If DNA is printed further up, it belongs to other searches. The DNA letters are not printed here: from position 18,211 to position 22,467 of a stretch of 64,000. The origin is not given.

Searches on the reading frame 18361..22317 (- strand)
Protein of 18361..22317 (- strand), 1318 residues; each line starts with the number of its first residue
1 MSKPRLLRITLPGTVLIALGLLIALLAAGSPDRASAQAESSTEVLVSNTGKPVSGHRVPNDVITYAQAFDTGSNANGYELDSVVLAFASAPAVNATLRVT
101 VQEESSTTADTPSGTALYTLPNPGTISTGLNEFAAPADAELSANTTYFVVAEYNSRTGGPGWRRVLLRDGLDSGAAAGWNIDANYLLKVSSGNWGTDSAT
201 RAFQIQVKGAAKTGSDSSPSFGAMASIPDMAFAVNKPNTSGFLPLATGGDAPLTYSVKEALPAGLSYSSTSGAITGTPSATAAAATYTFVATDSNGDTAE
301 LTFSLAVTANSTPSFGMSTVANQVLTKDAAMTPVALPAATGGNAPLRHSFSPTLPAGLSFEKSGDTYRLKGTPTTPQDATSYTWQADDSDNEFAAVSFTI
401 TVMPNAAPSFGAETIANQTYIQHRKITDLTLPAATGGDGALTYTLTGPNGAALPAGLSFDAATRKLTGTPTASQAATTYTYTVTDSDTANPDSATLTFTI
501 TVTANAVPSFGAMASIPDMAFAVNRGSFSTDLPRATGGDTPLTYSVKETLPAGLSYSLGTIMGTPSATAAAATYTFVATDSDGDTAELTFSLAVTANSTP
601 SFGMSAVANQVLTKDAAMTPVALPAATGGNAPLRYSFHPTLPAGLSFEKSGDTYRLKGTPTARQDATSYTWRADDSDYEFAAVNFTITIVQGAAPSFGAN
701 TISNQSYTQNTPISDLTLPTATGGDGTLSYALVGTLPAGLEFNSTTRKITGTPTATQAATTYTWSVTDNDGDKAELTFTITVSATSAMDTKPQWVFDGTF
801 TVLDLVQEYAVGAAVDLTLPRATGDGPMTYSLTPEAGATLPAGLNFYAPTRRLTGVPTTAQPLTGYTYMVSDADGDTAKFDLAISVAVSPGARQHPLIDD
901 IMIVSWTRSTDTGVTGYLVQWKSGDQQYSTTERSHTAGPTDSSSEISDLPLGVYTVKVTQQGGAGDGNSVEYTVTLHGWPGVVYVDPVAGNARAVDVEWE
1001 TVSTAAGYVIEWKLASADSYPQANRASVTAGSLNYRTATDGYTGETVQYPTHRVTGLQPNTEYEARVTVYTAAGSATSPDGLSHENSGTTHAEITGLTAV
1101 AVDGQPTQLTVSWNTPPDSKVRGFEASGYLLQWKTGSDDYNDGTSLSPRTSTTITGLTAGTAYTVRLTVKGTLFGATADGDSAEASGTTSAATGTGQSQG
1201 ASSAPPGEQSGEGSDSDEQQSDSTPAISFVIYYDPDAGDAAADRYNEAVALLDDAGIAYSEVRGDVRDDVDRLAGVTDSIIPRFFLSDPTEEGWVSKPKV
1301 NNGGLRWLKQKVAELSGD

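Call 7: search_protein_families(library=pfam, proteins=[window:18361-22317:-], max_evalue=1)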
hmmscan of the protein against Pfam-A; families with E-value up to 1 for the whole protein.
window:18361-22317:- (1318 aa): 7 families
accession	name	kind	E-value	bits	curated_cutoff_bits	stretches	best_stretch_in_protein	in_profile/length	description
PF05345.18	He_PIG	-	4.4e-53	178.1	24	7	429-503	21-96/96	Putative Ig domain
PF00041.27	fn3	-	1e-16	61.3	25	3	1102-1169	9-68/84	Fibronectin type III domain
PF16656.11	Pur_ac_phosph_N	-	2.1e-06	28.6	30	2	987-1072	8-83/93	Purple acid Phosphatase, N-terminal domain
PF06486.16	DUF1093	-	0.0003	21.8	26.3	0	758-779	30-51/81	Protein of unknown function (DUF1093)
PF21466.3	GH101_dom-5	-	0.13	12.5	27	0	1051-1071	47-67/145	Endo-alpha-N-acetylgalactosaminidase, domain 5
PF19493.4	Trypco1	-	0.16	13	24.6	0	472-506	45-77/98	Trypsin-co-occurring domain 1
PF25788.1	Ig_Rha78A_N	-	0.26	12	27.4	0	1045-1077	60-91/105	Rha78A-like, N-terminal immunoglobulin domain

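Call 8: search_protein_families(library=ncbifam, proteins=[window:18361-22317:-], max_evalue=1)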
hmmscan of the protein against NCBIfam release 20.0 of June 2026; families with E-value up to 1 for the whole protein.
window:18361-22317:- (1318 aa): 6 families
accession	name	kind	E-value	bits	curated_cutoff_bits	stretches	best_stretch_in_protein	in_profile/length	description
NF041539.1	choice_anch_R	domain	7.8e-23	81.1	30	1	47-209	1-154/155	choice-of-anchor R domain-containing protein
TIGR04226.1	RrgB_K2N_iso_D2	domain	2.5e-06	28.4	30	1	724-785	35-107/123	isopeptide-forming domain-containing fimbrial protein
NF041523.1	post_COAP_1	domain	0.0065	16.9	40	1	743-785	56-99/115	post-COAP-1 domain-containing protein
NF041216.1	CU044_2847_fam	subfamily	0.025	15.3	23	0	470-506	36-71/91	CU044_2847 family protein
TIGR03660.1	T1SS_rpt_143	domain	0.038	13.9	66.05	0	576-595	91-110/143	T1SS-143 repeat domain-containing protein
TIGR03786.1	strep_pil_rpt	domain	0.18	12.1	31.85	1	476-506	9-43/70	streptococcal pilin isopeptide linkage domain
